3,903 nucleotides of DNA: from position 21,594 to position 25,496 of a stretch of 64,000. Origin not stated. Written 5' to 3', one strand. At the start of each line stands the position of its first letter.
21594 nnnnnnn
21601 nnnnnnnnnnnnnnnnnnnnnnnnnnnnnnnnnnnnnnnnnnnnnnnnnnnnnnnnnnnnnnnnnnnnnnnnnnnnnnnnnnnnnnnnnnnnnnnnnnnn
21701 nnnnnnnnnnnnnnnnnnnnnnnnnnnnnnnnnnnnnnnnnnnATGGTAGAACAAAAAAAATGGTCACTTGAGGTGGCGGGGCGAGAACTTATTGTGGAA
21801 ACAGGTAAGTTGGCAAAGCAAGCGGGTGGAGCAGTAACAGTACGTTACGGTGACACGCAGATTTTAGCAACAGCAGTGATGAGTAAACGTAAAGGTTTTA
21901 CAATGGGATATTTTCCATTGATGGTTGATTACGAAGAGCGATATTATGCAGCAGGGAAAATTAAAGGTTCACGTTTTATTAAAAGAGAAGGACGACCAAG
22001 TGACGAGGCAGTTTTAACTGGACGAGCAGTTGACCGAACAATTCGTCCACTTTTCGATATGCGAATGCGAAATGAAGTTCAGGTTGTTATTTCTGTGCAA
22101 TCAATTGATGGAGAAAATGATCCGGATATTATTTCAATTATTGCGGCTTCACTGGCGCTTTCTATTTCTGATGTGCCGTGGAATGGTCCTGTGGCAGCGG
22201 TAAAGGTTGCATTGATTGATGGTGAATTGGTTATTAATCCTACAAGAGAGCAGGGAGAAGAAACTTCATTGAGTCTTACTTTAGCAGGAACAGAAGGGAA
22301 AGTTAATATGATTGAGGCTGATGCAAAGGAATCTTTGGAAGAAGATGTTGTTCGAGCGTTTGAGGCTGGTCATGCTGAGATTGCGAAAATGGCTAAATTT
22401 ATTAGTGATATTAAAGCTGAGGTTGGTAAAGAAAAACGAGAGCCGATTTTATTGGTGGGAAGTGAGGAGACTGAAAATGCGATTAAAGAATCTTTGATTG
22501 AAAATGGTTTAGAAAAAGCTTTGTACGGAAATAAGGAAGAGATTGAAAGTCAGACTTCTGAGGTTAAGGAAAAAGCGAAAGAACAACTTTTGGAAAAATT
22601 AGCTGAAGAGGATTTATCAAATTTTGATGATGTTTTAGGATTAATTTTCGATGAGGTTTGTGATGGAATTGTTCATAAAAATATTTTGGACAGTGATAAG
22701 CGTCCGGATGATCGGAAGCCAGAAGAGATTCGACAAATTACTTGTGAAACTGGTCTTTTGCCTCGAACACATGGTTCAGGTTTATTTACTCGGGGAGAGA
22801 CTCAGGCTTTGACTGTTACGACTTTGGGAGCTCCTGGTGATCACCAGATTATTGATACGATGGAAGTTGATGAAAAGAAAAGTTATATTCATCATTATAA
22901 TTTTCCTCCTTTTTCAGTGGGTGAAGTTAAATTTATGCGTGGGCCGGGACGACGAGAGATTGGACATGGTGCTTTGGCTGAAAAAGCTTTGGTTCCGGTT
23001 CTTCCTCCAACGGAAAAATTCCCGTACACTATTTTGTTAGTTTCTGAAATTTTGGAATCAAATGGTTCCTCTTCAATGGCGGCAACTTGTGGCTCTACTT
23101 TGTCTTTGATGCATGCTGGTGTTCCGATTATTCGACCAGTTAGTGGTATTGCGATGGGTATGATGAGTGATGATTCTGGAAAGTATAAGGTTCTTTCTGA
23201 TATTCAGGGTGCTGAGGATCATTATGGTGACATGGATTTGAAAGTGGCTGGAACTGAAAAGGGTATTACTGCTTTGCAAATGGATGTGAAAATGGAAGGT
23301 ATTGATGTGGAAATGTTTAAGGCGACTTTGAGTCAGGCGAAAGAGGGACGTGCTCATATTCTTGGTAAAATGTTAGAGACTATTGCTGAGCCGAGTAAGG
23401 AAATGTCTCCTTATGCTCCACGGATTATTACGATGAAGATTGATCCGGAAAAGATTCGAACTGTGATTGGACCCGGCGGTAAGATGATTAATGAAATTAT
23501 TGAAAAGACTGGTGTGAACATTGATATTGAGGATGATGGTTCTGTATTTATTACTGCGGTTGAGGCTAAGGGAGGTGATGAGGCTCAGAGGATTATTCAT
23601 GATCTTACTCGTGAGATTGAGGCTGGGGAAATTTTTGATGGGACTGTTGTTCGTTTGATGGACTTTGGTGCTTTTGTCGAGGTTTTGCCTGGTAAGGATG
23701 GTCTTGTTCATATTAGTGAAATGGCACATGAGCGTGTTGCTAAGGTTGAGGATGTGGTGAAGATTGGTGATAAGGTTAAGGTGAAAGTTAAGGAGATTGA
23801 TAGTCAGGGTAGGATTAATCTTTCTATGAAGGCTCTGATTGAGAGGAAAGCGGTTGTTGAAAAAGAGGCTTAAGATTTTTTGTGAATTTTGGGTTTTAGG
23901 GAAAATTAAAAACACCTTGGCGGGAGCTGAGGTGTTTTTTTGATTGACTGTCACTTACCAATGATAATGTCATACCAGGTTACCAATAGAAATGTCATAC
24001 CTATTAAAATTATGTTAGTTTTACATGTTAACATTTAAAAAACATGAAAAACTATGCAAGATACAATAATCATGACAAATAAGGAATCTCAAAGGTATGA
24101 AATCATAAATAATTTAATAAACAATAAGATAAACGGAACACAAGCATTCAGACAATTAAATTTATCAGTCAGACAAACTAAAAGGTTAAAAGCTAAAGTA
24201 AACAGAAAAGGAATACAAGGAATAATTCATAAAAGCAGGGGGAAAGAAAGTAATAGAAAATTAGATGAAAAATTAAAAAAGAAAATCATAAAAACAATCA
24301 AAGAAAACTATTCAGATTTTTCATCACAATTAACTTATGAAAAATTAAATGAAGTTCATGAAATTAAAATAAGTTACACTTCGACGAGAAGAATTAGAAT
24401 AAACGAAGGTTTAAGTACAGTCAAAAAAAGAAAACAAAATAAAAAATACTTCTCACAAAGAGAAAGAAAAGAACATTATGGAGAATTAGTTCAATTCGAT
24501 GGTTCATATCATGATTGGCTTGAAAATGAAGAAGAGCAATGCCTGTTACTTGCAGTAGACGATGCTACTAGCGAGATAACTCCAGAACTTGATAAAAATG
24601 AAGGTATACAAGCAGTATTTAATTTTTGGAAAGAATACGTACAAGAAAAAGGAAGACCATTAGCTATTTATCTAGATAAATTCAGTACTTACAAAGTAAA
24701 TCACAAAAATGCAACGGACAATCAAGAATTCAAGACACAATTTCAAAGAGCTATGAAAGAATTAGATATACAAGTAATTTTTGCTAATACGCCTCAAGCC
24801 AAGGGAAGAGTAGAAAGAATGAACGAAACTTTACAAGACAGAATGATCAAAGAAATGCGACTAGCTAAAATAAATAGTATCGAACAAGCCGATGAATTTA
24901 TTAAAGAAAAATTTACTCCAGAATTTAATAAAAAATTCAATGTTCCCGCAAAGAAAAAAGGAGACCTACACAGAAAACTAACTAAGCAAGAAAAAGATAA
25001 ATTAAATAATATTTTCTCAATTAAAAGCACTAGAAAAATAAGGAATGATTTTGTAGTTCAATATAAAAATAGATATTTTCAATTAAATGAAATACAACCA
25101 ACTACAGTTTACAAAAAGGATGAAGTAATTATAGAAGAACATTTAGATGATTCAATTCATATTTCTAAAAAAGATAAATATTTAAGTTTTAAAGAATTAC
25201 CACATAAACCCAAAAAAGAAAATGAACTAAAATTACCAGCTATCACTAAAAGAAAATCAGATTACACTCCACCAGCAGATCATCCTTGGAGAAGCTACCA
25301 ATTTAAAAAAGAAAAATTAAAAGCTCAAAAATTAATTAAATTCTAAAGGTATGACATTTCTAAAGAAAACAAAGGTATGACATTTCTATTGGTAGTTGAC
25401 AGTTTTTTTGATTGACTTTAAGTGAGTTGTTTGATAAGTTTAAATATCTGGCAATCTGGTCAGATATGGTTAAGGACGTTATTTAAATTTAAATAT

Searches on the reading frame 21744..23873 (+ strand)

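Call 32: search_protein_families(library=pfam, proteins=[window:21744-23873:+], max_evalue=0.00001)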
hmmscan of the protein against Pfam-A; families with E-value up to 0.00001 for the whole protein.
window:21744-23873:+ (709 aa): 4 families
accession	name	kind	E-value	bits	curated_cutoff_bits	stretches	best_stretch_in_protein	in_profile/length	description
PF01138.27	RNase_PH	-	9e-53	178.6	25.5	2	13-145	2-130/130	3' exoribonuclease family, domain 1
PF00575.29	S1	-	1.8e-20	73.6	22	1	625-696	2-74/74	S1 RNA binding domain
PF03725.20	RNase_PH_C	-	6.1e-17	61.8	20.8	1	148-211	1-66/67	3' exoribonuclease family, domain 2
PF00013.35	KH_1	-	9.2e-10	38.6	21.5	1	562-619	2-65/66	KH domain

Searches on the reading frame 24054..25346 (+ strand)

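Call 32: search_protein_families(library=pfam, proteins=[window:24054-25346:+], max_evalue=0.00001)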
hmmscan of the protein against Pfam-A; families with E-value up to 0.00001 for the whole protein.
window:24054-25346:+ (430 aa): 1 family
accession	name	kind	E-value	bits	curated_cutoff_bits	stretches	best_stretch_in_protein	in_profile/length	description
PF13565.12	HTH_32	-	6.4e-06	27.1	33.7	0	44-114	4-72/73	Homeodomain-like domain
